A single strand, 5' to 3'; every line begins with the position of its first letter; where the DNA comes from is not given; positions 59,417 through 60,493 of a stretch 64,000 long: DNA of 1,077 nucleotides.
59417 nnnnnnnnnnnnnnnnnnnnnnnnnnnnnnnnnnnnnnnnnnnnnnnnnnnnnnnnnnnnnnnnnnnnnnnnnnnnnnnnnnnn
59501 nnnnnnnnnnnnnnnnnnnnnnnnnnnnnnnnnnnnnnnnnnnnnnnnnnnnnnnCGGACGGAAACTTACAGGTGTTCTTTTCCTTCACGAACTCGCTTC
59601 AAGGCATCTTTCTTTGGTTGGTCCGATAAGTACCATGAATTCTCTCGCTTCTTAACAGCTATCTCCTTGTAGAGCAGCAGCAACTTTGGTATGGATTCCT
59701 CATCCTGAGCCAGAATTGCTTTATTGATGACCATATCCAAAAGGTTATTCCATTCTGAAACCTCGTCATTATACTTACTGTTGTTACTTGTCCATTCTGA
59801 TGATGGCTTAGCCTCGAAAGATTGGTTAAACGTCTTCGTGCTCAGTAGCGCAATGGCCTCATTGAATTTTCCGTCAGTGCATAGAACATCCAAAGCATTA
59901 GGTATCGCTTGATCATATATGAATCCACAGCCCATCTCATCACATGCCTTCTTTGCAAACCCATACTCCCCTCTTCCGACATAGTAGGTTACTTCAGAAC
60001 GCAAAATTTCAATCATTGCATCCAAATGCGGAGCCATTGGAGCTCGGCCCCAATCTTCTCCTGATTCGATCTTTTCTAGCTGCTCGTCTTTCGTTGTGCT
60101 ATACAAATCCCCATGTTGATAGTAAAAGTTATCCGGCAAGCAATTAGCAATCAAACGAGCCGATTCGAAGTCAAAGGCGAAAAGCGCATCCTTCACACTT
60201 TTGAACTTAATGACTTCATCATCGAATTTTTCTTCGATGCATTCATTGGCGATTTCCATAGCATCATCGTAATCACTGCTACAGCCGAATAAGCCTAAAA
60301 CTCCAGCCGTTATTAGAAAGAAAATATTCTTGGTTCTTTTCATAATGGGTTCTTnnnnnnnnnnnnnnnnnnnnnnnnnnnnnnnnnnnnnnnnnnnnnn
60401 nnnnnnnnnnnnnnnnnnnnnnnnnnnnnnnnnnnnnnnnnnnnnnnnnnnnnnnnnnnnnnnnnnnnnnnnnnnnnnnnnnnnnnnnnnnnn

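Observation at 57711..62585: Operon of three unassignable lipoproteins packed against a CASTOR/POLLUX-like RCK channel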

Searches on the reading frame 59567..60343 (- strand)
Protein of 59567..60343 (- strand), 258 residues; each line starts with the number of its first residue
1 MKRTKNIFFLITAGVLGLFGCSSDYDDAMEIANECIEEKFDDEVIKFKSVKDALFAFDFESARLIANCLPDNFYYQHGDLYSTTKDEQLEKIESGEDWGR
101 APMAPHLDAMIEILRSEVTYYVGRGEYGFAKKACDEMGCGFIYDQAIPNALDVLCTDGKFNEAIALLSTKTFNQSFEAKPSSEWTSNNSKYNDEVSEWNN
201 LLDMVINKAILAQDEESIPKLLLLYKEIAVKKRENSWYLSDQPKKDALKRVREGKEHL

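Call 3: search_protein_families(library=pfam, proteins=[window:59567-60343:-], max_evalue=1)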
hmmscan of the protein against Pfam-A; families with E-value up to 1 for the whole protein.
window:59567-60343:- (258 aa): 4 families
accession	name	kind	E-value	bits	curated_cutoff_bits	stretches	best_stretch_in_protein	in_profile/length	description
PF19726.4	DUF6218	-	0.0078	16.3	26.8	1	175-238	46-109/229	Family of unknown function (DUF6218)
PF16546.10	SGTA_dimer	-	0.011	15.9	26.8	1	21-41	22-42/67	Homodimerisation domain of SGTA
PF24575.1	TPR_Slam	-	0.12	13.3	35.2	1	193-231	6-44/104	Surface lipoprotein assembly modifier, N-terminal TPR repeats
PF13181.12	TPR_8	-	0.3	11.8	25.7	0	73-88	3-18/34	Tetratricopeptide repeat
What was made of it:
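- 59567..60343 (-): Lipoprotein C, 258 aa. Lipobox LFGC (Cys21). Repeat-like sequence that I read as helical hairpins; no structure model was made. Conserved Cys35/Cys68 pair. Only sub-threshold TPR hits (call 3).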

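Call 4: search_protein_families(library=ncbifam, proteins=[window:59567-60343:-], max_evalue=1)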
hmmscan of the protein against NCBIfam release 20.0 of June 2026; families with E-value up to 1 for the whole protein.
window:59567-60343:- (258 aa): 0 families

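Call 5: search_protein_families(library=padloc, proteins=[window:59567-60343:-], max_evalue=1)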
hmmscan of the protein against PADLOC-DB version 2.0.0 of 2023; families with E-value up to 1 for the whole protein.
window:59567-60343:- (258 aa): 0 families

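Call 64: search_solved_structures(query=A6, max_evalue=10)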
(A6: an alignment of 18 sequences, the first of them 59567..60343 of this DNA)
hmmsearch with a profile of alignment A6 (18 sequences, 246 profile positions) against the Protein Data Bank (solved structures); distinct sequences matched with E-value up to 10: 3.
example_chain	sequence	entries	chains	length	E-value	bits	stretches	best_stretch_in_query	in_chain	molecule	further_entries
1eg9_B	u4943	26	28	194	0.06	16.1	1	50-133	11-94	PROTEIN (NAPHTHALENE 1,2-DIOXYGENASE BETA SUBUNIT) | NAPHTHALENE 1,2-DIOXYGENASE | NAPHTHALENE 1,2-DIOXYGENASE BETA SUBUNIT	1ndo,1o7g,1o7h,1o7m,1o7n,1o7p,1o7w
4hjl_B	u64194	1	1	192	0.061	16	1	50-133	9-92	Naphthalene 1,2-dioxygenase subunit beta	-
8q2f_A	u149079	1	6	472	1.2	11.8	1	165-198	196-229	Bifunctional cytochrome P450/NADPH--P450 reductase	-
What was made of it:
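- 59567..60343 (-): No PDB relative (call 64).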
